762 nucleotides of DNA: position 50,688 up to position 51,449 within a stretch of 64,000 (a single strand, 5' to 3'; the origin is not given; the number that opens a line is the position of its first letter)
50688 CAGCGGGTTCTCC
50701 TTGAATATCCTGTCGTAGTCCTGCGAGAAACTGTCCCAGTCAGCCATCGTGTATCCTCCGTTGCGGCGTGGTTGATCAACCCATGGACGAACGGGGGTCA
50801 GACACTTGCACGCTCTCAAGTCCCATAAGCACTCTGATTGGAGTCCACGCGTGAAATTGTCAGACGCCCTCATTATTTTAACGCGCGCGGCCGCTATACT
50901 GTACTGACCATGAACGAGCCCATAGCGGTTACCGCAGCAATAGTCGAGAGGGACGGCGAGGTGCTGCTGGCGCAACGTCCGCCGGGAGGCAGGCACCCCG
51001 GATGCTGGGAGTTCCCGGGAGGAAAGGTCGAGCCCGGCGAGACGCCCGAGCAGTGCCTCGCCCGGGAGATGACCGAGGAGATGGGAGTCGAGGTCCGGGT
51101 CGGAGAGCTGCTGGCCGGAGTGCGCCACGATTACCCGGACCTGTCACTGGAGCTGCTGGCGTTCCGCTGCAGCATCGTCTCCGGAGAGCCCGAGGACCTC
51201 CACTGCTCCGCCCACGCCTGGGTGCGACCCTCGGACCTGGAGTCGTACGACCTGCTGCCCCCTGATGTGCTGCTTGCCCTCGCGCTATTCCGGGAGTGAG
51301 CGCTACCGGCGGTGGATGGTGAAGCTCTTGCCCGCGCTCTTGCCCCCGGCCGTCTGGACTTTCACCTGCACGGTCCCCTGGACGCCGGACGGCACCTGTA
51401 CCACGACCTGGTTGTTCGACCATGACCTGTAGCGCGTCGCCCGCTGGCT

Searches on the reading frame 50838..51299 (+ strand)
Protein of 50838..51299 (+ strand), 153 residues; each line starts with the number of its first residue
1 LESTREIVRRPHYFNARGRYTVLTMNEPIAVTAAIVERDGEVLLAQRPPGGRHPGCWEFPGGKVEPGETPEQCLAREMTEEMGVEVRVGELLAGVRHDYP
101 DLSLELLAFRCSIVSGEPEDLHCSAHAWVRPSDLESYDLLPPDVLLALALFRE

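Call 11: search_protein_families(library=pfam, proteins=[window:50838-51299:+])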
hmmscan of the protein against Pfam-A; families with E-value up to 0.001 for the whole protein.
window:50838-51299:+ (153 aa): 3 families
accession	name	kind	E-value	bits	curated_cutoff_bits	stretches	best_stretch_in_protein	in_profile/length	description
PF14815.12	NUDIX_4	-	7.4e-23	80.9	35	1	33-142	3-106/113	NUDIX domain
PF00293.34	NUDIX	-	1.8e-21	77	21.1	1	29-134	4-118/134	NUDIX domain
PF22327.2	Nudt16-like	-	0.00031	21.2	27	1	52-87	30-66/161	U8 snoRNA-decapping enzyme-like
